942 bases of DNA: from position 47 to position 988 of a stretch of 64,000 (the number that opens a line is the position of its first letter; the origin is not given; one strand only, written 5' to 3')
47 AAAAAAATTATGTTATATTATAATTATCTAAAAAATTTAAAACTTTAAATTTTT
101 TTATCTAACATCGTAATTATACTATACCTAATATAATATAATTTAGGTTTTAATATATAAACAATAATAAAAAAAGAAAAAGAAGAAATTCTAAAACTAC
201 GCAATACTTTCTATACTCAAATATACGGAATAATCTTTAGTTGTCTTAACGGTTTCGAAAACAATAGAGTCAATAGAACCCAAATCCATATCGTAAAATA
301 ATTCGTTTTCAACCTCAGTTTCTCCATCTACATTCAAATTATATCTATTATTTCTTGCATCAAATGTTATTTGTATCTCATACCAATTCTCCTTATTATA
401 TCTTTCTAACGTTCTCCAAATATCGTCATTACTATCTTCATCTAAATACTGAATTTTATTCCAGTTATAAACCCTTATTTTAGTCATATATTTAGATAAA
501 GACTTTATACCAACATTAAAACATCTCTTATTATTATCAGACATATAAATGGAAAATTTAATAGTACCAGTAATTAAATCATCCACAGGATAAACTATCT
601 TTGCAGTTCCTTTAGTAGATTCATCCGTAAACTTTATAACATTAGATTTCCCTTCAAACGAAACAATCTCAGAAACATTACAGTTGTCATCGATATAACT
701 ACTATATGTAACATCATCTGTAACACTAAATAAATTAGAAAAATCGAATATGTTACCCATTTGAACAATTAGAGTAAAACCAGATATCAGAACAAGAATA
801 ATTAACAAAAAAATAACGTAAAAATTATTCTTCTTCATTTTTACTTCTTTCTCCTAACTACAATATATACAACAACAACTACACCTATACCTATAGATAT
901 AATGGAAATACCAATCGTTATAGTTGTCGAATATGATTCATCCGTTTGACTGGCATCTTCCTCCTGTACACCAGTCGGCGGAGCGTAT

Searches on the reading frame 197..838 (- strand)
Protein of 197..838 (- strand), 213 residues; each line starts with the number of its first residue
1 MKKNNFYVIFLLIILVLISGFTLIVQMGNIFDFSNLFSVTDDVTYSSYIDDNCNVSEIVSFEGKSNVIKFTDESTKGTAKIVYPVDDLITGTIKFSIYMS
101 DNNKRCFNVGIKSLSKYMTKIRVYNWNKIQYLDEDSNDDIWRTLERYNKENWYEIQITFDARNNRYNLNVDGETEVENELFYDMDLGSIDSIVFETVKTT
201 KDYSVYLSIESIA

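Call 55: search_protein_families(library=pfam, alignment_id=A2, max_evalue=0.001)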
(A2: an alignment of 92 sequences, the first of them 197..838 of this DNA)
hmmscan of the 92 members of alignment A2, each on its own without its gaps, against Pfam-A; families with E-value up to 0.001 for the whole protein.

A. member 1, window:197-838:- (213 aa): 1 family
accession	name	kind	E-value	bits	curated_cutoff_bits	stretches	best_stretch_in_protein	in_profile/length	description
PF22585.3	Sialidase-like_CBM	-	3.6e-07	30.7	27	1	85-199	35-144/156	Sialidase-like, CBM domain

B. families by the number of members that match (of 92 scanned): 42 families (the first 25 are shown)
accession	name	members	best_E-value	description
PF04055.27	Radical_SAM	2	6.3e-13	Radical SAM superfamily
PF01227.27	GTP_cyclohydroI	1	7.4e-61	GTP cyclohydrolase I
PF00805.28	Pentapeptide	1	4.2e-37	Pentapeptide repeats (8 copies)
PF03167.25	UDG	1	1.7e-31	Uracil DNA glycosylase superfamily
PF00270.35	DEAD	1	6.9e-29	DEAD/DEAH box helicase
PF01242.24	PTPS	1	1.1e-25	6-pyruvoyl tetrahydropterin synthase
PF00867.23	XPG_I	1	9.4e-23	XPG I-region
PF02732.21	ERCC4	1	6.9e-22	ERCC4 domain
PF04851.21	ResIII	1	3.4e-17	Type III restriction enzyme, res subunit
PF13589.12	HATPase_c_3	1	1.9e-14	Histidine kinase-, DNA gyrase B-, and HSP90-like ATPase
PF00271.37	Helicase_C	1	8.8e-14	Helicase conserved C-terminal domain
PF06508.19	QueC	1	9.8e-14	Queuosine biosynthesis protein QueC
PF13599.13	Pentapeptide_4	1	1.5e-13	Pentapeptide repeat region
PF00752.23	XPG_N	1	5.1e-13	XPG N-terminal domain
PF10050.14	DUF2284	1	4e-12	Predicted metal-binding protein (DUF2284)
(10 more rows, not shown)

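Call 56: search_protein_families(library=phrogs, alignment_id=A2, max_evalue=0.00001)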
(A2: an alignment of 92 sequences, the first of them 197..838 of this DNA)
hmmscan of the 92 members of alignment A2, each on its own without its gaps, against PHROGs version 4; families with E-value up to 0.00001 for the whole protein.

A. member 1, window:197-838:- (213 aa): 0 families

B. families by the number of members that match (of 92 scanned): 34 families (the first 25 are shown)
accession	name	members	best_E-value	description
phrog_2197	-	1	7.8e-57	GTP cyclohydrolase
phrog_6819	-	1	1.5e-54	Holliday junction branch migration helicase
phrog_168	-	1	1.6e-44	clamp loader of DNA polymerase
phrog_2076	-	1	1.9e-33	QueE-like radical SAM domain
phrog_16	-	1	6.7e-33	DNA helicase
phrog_5846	-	1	3e-26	clamp loader of DNA polymerase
phrog_7713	-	1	4.1e-25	-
phrog_923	-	1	5.2e-19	-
phrog_1550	-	1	1e-18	QueC-like queuosine biosynthesis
phrog_31265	-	1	9e-18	-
phrog_62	-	1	1.8e-17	DNA helicase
phrog_2389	-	1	4.7e-17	QueD-like 6-pyruvoyl-tetrahydropterin synthase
phrog_11838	-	1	4.9e-17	clamp loader of DNA polymerase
phrog_15350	-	1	1.4e-16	-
phrog_8156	-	1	6.5e-13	methyltransferase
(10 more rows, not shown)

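Call 90: search_protein_families(library=ncbifam, alignment_id=A2, max_evalue=0.00001)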
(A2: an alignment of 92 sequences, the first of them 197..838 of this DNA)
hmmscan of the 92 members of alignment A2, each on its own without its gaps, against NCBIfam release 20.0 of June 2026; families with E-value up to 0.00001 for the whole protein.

A. member 1, window:197-838:- (213 aa): 0 families

B. families by the number of members that match (of 92 scanned): 136 families (the first 25 are shown)
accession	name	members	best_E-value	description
NF010337.0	PRK13766.1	2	1.4e-19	Hef nuclease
NF038283.1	viperin_w_prok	2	1.8e-14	viperin family antiviral radical SAM protein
TIGR04054.1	rSAM_NirJ1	2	1.4e-11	putative heme d1 biosynthesis radical SAM protein NirJ1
TIGR02668.1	moaA_archaeal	2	2.1e-10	GTP 3',8-cyclase MoaA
NF001199.0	PRK00164.2-1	2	7.5e-10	GTP 3',8-cyclase MoaA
TIGR02666.1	moaA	2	1.4e-09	GTP 3',8-cyclase MoaA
TIGR04055.1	rSAM_NirJ2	2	6.4e-09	putative heme d1 biosynthesis radical SAM protein NirJ2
TIGR04546.1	rSAM_ahbC_deAc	2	6.4e-09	12,18-didecarboxysiroheme deacetylase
TIGR02495.1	NrdG2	2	1.2e-08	anaerobic ribonucleoside-triphosphate reductase activating protein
TIGR04280.1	geopep_mat_rSAM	2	1.4e-07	geopeptide radical SAM maturase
TIGR03674.1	fen_arch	1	2.1e-83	flap endonuclease-1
NF006826.0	PRK09347.1-3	1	2.9e-64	GTP cyclohydrolase I FolE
NF002654.0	PRK02362.1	1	2e-61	ATP-dependent DNA helicase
NF002251.0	PRK01172.1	1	1.1e-60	ATP-dependent DNA helicase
NF001679.0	PRK00440.1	1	1.2e-58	replication factor C small subunit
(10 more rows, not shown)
